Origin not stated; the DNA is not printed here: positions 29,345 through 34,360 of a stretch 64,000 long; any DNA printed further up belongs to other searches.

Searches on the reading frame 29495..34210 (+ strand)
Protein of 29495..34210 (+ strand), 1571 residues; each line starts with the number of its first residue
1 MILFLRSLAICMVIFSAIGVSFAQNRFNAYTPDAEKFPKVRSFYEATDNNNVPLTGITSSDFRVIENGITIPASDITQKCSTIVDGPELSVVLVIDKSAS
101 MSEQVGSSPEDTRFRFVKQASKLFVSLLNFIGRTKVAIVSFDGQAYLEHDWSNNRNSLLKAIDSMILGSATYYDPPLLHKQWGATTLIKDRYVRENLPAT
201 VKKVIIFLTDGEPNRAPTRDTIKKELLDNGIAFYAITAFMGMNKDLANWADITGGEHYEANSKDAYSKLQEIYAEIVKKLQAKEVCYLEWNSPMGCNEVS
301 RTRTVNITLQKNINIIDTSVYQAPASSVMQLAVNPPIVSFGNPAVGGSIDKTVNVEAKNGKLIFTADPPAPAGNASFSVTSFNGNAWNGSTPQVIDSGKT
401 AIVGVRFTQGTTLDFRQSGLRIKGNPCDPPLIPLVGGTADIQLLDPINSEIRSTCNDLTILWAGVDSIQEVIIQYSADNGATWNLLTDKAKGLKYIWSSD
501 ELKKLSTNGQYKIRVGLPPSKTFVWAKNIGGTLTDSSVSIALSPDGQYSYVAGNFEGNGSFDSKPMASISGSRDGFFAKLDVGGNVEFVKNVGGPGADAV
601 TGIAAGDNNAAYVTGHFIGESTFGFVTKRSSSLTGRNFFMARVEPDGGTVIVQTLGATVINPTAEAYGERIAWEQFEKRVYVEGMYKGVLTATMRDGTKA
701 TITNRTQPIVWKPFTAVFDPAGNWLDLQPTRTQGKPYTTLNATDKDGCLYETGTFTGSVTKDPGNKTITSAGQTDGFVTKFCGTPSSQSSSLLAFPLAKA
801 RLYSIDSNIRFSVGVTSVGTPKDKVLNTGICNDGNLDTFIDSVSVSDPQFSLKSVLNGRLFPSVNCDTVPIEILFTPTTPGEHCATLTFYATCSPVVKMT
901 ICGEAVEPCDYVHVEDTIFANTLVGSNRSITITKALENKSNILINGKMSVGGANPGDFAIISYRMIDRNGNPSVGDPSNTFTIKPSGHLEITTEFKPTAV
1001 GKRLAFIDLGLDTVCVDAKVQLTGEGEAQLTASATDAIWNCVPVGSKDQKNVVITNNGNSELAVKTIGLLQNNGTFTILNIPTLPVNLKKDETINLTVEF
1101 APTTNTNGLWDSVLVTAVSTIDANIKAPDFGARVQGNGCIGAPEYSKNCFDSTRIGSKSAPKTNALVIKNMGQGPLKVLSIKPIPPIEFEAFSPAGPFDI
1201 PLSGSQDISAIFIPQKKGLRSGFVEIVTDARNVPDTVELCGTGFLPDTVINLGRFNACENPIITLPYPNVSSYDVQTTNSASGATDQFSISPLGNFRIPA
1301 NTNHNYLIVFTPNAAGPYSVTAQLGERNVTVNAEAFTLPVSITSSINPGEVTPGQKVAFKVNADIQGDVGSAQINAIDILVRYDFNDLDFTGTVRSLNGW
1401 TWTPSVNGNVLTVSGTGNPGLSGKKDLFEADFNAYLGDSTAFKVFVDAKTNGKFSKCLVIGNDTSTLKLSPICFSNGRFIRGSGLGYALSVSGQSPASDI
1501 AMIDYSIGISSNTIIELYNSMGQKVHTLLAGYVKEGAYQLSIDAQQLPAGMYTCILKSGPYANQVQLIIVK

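Call 3: search_protein_families(library=pfam, proteins=[window:29495-34210:+])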
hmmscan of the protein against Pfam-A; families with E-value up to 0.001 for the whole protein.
window:29495-34210:+ (1571 aa): 9 families
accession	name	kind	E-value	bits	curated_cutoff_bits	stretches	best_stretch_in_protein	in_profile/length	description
PF22073.2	Cep192_D4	-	3.5e-17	63.1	35.5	1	1029-1104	3-82/112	Cep192 domain 4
PF15780.11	ASH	-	2.4e-12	47.3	27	0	1040-1107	17-81/98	Abnormal spindle-like microcephaly-assoc'd, ASPM-SPD-2-Hydin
PF00092.34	VWA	-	1.7e-10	41.9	23.8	1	91-272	2-171/174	von Willebrand factor type A domain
PF13519.12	VWA_2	-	2.5e-10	41.3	27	1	91-212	1-107/107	von Willebrand factor type A domain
PF22544.2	HYDIN_VesB_CFA65-like_Ig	-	1.3e-09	38.6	25.5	0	1041-1104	14-74/100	HYDIN/CFA65/VesB-like, Ig-like domain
PF18962.6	Por_Secre_tail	-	2.4e-05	25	27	1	1496-1569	5-75/75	Secretion system C-terminal sorting domain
PF24507.1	Ig_CFAP65_4th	-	6.2e-05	23.8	27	0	981-1002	32-53/76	CFAP65, fourth Ig-like domain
PF22066.2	Cep192_D8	-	0.00052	20.7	33.5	0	871-906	66-101/101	Cep192 domain 8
PF21471.3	Reelin_subrepeat-B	-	0.00056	20.1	27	0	450-517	43-93/127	Reelin subrepeat B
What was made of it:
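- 29495..34210 (+): Context: 1571-aa VWA/Ig-repeat protein with a T9SS C-terminal sorting domain, on the same strand 121 nt downstream of S66. Pfam hits in call 3.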
